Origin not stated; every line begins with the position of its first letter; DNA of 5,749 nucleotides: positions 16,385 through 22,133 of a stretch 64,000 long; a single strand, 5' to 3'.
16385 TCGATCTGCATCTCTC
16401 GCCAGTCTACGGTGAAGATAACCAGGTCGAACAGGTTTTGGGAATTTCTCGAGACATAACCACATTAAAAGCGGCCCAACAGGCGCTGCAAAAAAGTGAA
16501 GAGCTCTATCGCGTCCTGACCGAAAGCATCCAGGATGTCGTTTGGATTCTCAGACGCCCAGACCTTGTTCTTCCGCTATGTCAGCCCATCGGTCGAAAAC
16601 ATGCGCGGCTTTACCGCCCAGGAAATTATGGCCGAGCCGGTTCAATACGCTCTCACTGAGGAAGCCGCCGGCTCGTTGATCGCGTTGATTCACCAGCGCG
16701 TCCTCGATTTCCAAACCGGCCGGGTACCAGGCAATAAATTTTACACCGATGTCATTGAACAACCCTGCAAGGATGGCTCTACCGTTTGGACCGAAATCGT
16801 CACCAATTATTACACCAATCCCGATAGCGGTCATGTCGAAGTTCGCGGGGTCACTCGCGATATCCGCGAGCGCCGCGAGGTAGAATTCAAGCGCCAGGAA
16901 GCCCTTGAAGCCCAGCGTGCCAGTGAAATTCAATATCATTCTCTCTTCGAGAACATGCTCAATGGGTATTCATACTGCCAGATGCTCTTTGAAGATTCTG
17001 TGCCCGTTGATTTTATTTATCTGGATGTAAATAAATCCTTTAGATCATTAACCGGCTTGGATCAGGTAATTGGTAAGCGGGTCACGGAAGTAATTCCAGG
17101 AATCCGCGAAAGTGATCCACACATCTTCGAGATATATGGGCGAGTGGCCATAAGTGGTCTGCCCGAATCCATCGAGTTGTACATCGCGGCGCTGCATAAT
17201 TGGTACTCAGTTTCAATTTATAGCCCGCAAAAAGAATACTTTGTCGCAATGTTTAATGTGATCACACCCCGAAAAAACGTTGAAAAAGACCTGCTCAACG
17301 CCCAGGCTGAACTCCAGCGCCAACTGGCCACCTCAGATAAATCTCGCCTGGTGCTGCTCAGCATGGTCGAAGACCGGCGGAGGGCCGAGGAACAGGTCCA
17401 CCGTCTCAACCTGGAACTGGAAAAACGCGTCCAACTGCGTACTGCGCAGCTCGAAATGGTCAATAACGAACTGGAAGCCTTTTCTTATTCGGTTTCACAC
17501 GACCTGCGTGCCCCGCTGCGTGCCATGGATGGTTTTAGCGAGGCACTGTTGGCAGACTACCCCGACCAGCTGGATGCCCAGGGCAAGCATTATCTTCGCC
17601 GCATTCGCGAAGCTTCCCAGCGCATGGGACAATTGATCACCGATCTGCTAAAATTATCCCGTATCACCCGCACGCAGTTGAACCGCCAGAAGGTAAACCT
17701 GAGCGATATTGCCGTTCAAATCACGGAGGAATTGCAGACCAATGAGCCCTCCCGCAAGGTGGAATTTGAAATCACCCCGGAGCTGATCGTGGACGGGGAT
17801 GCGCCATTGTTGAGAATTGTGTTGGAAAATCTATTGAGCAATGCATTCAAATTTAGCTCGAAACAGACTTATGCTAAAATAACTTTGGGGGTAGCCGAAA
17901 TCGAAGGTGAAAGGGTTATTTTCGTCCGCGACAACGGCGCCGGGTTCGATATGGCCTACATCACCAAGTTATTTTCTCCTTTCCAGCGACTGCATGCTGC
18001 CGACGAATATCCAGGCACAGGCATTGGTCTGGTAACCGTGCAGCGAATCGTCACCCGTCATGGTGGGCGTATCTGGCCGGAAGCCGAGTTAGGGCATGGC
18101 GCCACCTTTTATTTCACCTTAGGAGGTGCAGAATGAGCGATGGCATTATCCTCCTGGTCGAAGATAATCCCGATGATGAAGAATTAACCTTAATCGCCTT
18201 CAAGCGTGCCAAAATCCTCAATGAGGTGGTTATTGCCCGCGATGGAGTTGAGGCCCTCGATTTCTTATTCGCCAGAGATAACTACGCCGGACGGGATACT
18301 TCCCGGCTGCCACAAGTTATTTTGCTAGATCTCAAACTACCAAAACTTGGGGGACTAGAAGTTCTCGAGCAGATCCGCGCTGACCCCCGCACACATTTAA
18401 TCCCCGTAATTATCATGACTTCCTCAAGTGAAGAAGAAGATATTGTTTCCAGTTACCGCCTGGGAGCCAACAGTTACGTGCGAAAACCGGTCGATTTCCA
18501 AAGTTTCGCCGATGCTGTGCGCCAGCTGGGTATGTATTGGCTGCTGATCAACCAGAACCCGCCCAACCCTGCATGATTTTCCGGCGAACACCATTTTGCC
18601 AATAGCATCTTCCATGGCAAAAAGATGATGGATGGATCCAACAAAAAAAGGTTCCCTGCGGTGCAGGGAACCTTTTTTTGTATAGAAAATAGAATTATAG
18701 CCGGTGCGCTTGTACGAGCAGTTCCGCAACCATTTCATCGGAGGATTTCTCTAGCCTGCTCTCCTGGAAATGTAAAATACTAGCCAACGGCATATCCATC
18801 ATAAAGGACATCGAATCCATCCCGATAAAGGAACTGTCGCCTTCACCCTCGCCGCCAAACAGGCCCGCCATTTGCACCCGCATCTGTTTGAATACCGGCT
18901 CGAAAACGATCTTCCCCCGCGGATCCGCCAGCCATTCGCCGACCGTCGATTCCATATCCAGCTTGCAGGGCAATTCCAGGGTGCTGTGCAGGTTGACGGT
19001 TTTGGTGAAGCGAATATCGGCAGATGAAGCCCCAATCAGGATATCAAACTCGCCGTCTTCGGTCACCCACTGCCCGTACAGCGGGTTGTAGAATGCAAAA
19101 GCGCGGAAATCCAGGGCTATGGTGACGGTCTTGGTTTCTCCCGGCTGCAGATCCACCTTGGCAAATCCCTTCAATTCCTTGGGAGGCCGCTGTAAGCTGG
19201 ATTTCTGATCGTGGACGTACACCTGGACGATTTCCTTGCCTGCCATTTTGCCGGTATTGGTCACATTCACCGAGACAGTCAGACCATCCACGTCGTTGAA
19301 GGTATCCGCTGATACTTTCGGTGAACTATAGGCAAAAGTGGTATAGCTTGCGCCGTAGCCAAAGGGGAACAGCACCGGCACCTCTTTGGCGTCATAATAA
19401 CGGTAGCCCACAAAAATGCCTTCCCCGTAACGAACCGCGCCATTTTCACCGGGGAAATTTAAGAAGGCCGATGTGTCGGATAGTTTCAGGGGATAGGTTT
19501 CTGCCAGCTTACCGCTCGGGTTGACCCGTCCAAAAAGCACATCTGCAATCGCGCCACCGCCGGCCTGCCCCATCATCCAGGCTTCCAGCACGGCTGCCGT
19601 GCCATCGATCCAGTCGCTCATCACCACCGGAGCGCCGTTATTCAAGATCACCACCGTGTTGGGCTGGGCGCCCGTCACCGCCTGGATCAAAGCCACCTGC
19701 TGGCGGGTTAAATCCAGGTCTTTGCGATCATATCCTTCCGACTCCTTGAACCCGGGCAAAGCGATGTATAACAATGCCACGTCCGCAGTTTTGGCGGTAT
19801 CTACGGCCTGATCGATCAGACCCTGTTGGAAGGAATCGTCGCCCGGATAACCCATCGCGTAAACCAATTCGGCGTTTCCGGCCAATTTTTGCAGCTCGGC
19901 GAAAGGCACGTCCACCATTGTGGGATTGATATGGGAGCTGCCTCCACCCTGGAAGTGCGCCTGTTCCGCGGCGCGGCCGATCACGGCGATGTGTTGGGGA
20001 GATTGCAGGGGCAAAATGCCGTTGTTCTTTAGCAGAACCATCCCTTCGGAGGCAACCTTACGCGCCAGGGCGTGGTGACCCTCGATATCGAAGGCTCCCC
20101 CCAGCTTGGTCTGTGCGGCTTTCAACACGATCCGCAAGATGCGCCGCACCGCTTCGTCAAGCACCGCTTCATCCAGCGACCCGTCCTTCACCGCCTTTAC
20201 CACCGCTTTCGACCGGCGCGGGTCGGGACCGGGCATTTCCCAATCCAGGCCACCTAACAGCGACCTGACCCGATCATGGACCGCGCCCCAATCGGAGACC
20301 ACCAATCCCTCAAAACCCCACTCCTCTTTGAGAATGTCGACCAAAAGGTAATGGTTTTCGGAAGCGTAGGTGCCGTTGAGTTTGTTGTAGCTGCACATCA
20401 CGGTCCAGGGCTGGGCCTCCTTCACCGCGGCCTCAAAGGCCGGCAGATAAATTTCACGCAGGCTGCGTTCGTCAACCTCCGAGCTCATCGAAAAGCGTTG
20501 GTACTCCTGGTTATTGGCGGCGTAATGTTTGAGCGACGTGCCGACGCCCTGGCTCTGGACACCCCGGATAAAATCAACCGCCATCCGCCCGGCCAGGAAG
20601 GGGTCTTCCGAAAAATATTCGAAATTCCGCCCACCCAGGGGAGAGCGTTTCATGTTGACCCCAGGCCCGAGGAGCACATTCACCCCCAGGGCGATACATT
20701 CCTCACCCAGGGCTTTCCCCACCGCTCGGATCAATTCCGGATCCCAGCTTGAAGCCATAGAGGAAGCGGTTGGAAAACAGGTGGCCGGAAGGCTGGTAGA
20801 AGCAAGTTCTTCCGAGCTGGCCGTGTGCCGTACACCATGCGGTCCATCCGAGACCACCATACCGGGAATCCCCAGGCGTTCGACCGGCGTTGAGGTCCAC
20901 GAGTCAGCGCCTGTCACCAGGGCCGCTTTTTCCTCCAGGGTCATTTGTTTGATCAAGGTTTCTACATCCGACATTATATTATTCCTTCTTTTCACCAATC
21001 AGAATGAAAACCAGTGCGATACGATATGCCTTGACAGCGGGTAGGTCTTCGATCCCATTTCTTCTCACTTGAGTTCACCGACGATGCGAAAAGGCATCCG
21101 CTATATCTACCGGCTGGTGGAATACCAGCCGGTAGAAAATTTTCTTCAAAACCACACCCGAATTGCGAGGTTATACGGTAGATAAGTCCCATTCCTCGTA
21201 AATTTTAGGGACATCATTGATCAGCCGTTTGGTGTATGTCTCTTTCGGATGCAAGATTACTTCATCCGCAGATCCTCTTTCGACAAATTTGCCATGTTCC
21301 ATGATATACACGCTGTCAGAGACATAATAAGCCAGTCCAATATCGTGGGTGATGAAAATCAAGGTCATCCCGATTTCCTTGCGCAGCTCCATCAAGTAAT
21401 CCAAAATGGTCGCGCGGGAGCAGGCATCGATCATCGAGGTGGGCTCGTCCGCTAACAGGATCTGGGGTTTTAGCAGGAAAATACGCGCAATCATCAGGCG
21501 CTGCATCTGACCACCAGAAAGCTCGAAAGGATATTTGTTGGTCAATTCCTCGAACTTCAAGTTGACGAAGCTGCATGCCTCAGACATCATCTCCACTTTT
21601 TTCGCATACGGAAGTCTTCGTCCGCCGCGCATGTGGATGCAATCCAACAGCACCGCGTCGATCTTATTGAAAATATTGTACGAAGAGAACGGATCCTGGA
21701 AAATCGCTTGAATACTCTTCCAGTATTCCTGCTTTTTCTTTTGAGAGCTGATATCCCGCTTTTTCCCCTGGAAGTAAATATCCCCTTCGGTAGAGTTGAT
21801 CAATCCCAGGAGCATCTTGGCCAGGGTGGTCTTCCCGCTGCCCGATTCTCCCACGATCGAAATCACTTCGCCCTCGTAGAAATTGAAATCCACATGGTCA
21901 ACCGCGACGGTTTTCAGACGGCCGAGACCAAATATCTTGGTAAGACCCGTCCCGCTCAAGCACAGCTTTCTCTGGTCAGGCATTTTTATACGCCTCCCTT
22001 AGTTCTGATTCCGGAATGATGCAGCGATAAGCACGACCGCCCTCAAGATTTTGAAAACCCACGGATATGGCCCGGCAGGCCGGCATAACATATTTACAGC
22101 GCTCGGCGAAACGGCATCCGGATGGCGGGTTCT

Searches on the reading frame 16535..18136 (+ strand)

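Call 23: search_protein_families(library=ncbifam, proteins=[window:16535-18136:+], max_evalue=0.00001)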
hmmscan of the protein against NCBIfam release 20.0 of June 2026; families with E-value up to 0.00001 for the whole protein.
window:16535-18136:+ (533 aa): 75 families (the best 25 are shown)
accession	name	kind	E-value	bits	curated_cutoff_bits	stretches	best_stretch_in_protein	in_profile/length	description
NF047465.1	hybrid_HK_LvrA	exception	1.4e-61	208.6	1200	1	303-529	590-816/819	hybrid histidine kinase/response regulator LvrA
TIGR02966.1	phoR_proteo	equivalog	2.8e-40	138.3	334.2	1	254-528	54-332/333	phosphate regulon sensor histidine kinase PhoR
NF046044.1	PnpS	equivalog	6.1e-39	134.1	400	1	305-529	165-389/390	two-component system histidine kinase PnpS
NF033092.0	HK_WalK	equivalog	5.1e-35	121.1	725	1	307-529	366-592/594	cell wall metabolism sensor histidine kinase WalK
NF006800.0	PRK09303.1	equivalog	4.1e-33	114.9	342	1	280-529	126-375/383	histidine kinase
NF041880.1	EPS_EpsF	equivalog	2.8e-30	105.3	900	1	312-528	273-490/492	response regulator EpsF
NF008312.0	PRK11100.1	equivalog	9.1e-30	103.9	356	1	295-516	239-459/477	two-component system sensor histidine kinase CreC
NF033091.0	HK_VanS_ACDEFG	equivalog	7.9e-29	100.7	400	1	263-519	31-283/293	vancomycin resistance histidine kinase VanS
NF045595.1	HK_scytonemin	equivalog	2e-28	99.1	865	1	305-527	407-631/637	scytonemin biosynthesis sensor histidine kinase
NF008468.0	PRK11360.1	equivalog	5.1e-27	94.5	646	1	317-529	400-606/616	two-component system sensor histidine kinase AtoS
NF007793.0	PRK10490.1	equivalog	9.2e-27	93.4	1123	1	289-530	643-881/895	two-component system sensor histidine kinase KdpD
TIGR02956.1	TMAO_torS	equivalog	2.7e-26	92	676.5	1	268-529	421-680/967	TMAO reductase system sensor histidine kinase/response regulator TorS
NF041735.1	hist_kin_RppB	equivalog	5.5e-26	91.3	400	1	314-529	217-437/438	two-component system sensor histidine kinase RppB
NF008302.0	PRK11091.1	equivalog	8.3e-26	90.4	838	1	305-529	275-503/779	aerobic respiration two-component sensor histidine kinase ArcB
NF041832.1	near_NosP_CTERM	subfamily_domain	2.8e-25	89.2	400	1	316-529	10-223/370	NahK/ErcS family hybrid sensor histidine kinase/response regulator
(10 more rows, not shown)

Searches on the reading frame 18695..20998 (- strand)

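Call 23: search_protein_families(library=ncbifam, proteins=[window:18695-20998:-], max_evalue=0.00001)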
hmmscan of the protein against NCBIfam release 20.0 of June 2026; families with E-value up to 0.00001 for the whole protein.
window:18695-20998:- (767 aa): 8 families
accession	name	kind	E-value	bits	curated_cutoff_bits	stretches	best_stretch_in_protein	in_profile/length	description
NF041610.1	alph_arabinopyran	equivalog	1.1e-256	853.6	1300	1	18-757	2-731/738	exo-alpha-(1->6)-L-arabinopyranosidase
NF052330.1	BetGlucosiCelf0468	equivalog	3.7e-158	528.2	1300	2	15-380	2-382/817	beta-d-glucosidase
NF041579.1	betaxyl_Flavo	equivalog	5e-105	352.2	1350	2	280-663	319-707/716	beta-xylosidase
NF041776.1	xylosidase_Xyl3A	equivalog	1.6e-100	337.4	1250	2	412-664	606-841/846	xylan 1,4-beta-xylosidase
NF011678.0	PRK15098.1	equivalog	7.8e-100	335.4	666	2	391-663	488-758/765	beta-glucosidase BglX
NF052329.1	XyloArabinsidase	equivalog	1.1e-99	334.6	1050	1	70-670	106-731/750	beta-xylosidase/alpha-l-arabinosidase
NF052331.1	Bet13-16Glucosase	equivalog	5.5e-85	286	1330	2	392-664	482-742/750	exo-beta-d-1,3/1,6-glucosidase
NF003740.0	PRK05337.1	equivalog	1.3e-08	34.3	207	1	86-236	96-250/340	beta-N-acetylhexosaminidase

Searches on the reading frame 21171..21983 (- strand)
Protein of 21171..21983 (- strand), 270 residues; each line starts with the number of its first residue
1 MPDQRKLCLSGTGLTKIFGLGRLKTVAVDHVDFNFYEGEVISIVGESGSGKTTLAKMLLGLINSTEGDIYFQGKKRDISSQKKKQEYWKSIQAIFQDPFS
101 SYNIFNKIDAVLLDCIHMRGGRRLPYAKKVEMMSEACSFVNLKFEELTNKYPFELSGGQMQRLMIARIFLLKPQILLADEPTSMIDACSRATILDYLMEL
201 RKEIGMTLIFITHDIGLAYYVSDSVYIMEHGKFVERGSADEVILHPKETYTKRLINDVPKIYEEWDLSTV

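Call 23: search_protein_families(library=ncbifam, proteins=[window:21171-21983:-], max_evalue=0.00001)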
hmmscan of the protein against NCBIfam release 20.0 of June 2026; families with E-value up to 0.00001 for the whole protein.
window:21171-21983:- (270 aa): 185 families (the best 25 are shown)
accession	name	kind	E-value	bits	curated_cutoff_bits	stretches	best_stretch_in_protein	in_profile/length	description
NF011713.0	PRK15134.1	equivalog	1.3e-59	202.2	834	2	149-259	151-261/529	microcin C ABC transporter ATP-binding protein YejF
NF008453.0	PRK11308.1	subfamily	1e-55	189.3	408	1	26-264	36-271/334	dipeptide ABC transporter ATP-binding protein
NF011659.0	PRK15079.1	equivalog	1.1e-55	188.7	540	1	26-259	38-269/334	murein tripeptide/oligopeptide ABC transporter ATP binding protein OppF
TIGR02770.1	nickel_nikD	equivalog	6.7e-55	186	318.7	1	28-256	2-227/230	nickel import ATP-binding protein NikD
NF047578.1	opine_ATP_CntD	equivalog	7.7e-52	176.1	380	1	25-263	17-258/266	staphylopine uptake ABC transporter ATP-binding protein CntD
NF047576.1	opine_ATP_CntF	equivalog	1.3e-51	175.4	385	1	25-263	17-258/264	staphylopine uptake ABC transporter ATP-binding protein CntF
NF007613.0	PRK10261.1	equivalog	1.6e-50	172.2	1077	1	26-259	338-568/623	glutathione ABC transporter ATP-binding protein GsiA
NF043071.1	DppF_dipep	equivalog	2.4e-49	168.5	660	1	25-261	36-269/331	dipeptide ABC transporter ATP-binding subunit DppF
TIGR02769.1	nickel_nikE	equivalog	1.1e-48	166.1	332.55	1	25-240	24-236/265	nickel import ATP-binding protein NikE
NF043078.1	MMSYN1_0168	equivalog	3.5e-48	164.7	800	2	140-259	480-598/649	oligopeptide ABC transporter ATP-binding protein OppF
TIGR04521.1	ECF_ATPase_2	equivalog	6.1e-48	163.3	330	1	23-261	16-249/279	energy-coupling factor transporter ATPase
NF007010.1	PRK09473.1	subfamily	4.5e-45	153.8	575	1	24-264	17-260/318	oligopeptide ABC transporter ATP-binding protein OppD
NF007739.0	PRK10419.1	subfamily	1.1e-44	152.9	354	1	27-238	27-235/268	nickel ABC transporter ATP-binding protein NikE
NF011692.0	PRK15112.1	equivalog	2.1e-44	152.1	452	1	22-256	24-252/269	putrescine export ABC transporter ATP-binding protein SapF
TIGR04520.1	ECF_ATPase_1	equivalog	9.1e-43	146.6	315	1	24-260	14-239/269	energy-coupling factor transporter ATPase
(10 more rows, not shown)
